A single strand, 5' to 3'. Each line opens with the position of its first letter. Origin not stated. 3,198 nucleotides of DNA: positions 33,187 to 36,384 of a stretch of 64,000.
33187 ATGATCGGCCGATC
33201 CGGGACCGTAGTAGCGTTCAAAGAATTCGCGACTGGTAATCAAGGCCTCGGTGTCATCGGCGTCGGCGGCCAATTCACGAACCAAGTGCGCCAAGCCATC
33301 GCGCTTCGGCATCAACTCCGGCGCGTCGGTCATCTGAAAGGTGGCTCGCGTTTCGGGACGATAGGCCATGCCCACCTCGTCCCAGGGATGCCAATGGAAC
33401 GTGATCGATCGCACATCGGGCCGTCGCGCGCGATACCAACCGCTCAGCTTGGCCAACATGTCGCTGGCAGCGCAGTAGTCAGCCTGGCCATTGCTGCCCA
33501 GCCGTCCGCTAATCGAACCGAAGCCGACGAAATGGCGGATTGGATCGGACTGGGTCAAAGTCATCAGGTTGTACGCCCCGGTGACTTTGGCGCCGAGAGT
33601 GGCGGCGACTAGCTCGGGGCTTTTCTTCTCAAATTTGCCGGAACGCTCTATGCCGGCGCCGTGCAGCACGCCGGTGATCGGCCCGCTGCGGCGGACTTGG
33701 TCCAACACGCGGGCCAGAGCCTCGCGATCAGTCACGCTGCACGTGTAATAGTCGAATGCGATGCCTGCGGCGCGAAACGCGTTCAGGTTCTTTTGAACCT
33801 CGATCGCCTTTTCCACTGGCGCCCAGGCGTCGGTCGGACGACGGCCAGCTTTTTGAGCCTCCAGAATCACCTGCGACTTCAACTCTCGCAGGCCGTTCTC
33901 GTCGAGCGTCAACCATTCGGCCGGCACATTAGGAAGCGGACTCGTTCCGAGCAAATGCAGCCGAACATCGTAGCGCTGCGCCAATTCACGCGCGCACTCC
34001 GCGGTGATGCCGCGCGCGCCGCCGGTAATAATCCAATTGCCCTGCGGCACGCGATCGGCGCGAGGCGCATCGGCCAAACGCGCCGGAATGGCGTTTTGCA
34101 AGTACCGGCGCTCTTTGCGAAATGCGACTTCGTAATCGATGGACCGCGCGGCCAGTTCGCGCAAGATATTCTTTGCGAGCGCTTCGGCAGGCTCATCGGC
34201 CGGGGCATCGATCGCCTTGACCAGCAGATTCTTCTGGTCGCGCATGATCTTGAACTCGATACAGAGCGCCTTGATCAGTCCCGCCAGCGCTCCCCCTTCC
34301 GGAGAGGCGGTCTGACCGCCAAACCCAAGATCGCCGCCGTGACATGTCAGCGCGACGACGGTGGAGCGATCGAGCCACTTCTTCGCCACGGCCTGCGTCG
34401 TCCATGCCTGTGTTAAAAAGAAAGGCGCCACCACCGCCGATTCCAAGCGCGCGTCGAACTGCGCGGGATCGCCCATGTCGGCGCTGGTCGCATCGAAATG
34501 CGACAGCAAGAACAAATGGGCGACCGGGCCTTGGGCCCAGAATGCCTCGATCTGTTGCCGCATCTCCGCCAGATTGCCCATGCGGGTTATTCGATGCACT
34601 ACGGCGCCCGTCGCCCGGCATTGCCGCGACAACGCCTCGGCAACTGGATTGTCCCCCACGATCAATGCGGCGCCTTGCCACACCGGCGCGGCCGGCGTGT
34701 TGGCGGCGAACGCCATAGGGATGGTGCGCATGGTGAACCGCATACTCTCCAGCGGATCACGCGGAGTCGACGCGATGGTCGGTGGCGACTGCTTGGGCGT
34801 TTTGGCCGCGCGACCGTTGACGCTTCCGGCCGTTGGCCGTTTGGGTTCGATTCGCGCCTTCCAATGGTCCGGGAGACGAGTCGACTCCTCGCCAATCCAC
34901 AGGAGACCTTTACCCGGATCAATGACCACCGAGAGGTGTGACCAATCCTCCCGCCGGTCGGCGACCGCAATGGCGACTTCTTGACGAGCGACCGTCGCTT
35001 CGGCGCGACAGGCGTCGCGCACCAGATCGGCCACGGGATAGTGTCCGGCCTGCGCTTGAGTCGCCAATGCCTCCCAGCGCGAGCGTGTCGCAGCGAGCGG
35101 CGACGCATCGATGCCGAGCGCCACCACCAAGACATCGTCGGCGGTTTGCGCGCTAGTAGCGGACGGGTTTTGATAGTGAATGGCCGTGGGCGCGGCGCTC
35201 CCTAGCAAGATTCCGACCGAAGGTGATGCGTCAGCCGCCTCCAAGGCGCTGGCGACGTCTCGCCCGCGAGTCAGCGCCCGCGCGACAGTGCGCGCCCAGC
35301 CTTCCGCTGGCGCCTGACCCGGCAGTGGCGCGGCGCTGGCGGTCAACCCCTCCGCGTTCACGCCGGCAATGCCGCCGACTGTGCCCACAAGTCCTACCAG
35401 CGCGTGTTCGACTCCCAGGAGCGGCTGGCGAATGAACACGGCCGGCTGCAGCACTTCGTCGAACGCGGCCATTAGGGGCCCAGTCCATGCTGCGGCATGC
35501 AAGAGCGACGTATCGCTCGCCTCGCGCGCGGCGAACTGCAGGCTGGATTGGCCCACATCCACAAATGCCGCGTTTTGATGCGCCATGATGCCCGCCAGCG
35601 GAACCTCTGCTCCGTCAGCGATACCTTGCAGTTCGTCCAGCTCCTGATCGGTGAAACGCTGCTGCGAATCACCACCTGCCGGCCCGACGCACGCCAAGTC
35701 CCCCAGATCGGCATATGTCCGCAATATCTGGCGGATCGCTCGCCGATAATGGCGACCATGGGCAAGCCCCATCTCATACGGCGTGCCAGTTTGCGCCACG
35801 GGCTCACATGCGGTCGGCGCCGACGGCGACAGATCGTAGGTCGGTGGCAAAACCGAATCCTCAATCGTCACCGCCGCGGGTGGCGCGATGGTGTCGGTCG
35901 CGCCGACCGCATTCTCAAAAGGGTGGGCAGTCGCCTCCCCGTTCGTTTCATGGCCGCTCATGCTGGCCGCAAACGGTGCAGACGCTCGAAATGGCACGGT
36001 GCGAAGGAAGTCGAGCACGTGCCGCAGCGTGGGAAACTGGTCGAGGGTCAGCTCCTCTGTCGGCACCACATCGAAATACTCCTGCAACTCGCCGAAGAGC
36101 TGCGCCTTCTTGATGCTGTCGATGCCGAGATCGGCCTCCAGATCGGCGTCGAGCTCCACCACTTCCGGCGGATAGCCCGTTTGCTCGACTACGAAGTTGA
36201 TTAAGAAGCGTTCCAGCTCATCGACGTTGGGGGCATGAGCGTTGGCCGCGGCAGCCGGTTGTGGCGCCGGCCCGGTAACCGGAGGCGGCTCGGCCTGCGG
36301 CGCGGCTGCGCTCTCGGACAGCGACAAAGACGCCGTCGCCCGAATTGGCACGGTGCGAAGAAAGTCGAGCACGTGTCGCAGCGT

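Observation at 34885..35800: Isopenicillin-N-acyltransferase (peptidase C45 / Ntn-hydrolase)-like domain embedded between the ACPs and KRs of the PKS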

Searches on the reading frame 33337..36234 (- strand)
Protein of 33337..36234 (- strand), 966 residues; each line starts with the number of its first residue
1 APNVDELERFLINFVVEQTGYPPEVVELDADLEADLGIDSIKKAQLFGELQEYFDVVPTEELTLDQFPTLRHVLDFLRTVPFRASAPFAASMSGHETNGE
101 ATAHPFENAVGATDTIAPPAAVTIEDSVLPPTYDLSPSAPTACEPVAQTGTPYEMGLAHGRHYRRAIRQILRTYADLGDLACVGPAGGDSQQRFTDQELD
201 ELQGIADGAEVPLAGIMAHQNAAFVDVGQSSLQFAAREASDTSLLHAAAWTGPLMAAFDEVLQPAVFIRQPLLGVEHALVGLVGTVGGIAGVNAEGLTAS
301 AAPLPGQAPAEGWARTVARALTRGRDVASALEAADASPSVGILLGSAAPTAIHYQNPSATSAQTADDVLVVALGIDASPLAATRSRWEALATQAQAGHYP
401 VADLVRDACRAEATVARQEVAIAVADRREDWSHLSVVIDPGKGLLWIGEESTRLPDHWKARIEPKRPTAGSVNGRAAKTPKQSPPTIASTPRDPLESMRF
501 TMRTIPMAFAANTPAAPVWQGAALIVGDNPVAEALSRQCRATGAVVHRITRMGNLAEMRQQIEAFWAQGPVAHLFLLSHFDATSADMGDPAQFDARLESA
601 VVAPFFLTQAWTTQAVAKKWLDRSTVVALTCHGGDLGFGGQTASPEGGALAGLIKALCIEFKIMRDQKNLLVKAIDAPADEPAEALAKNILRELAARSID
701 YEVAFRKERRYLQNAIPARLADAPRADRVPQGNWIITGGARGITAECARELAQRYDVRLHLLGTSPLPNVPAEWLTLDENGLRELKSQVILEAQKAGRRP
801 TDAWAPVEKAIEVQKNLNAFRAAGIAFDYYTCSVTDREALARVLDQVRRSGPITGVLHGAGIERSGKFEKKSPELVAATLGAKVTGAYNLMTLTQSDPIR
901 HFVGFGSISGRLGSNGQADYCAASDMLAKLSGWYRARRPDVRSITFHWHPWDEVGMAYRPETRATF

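Call 67: find_homologous_proteins(query=window:33337-36234:-, max_evalue=1e-30)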
Query window:33337-36234:- (966 aa): 196 proteins with E <= 1e-30 among 8000 candidates; the best 120 are listed.
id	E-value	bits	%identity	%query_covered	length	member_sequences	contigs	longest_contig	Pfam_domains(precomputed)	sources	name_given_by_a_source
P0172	0.0e+0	1014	51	48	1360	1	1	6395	PF08659.17,PF00550.32,PF13561.13,PF00106.32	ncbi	ncbi:MAG: phosphopantetheine-binding protein [Pirellulales bacterium]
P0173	1.6e-239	816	39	99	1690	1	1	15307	PF08659.17,PF21089.4,PF00550.32,PF00106.32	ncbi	ncbi:MAG TPA: KR domain-containing protein [Pirellulales bacterium]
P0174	3.5e-193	663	39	34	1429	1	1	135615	PF00550.32,PF00698.27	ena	-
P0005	5.7e-192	659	38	74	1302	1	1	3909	PF00550.32,PF00698.27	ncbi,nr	ncbi:MAG TPA: phosphopantetheine-binding protein, partial [Pirellulales bacterium]|nr:phosphopanteth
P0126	1.1e-181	624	39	36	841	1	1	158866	PF00550.32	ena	-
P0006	5.4e-175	602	47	31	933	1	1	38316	PF07377.19,PF00550.32,PF05431.17,PF01726.23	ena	-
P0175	2.8e-171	590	39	48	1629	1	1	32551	PF08659.17,PF21089.4,PF00550.32,PF00106.32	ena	-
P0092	4.6e-170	586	37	99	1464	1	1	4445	PF08659.17,PF21089.4,PF00550.32,PF14765.13,PF00106.32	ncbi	ncbi:MAG TPA: KR domain-containing protein, partial [Pirellulales bacterium]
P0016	2.0e-166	574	38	96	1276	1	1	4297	PF08659.17,PF21089.4,PF13561.13,PF00106.32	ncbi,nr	ncbi:MAG TPA: SDR family NAD(P)-dependent oxidoreductase, partial [Pirellulales bacterium]|nr:SDR fa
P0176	1.1e-164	568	42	50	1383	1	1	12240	PF08659.17,PF21089.4,PF00550.32,PF13561.13,PF00106.32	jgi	jgi:malonyl CoA-acyl carrier protein transacylase/NAD(P)-dependent dehydrogenase (short-subunit alco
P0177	7.8e-162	559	42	48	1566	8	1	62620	PF08659.17,PF21089.4,PF00550.32,PF13561.13,PF00106.32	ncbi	-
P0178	2.4e-159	551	36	48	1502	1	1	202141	PF08659.17,PF21089.4,PF00550.32,PF13561.13,PF00106.32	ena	-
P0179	9.1e-156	539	40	50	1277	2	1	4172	PF08659.17,PF21089.4,PF00550.32,PF00106.32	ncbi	ncbi:MAG: SDR family NAD(P)-dependent oxidoreductase [Lacipirellulaceae bacterium]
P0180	2.2e-155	537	40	48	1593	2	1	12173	PF08659.17,PF21089.4,PF00550.32,PF13561.13,PF14765.13,PF00106.32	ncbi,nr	ncbi:MAG TPA: hypothetical protein DDW52_19335 [Planctomycetaceae bacterium]|nr:hypothetical protein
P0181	1.5e-150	521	40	46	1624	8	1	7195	PF08659.17,PF21089.4,PF00550.32,PF14765.13,PF00106.32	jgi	jgi:acyl carrier protein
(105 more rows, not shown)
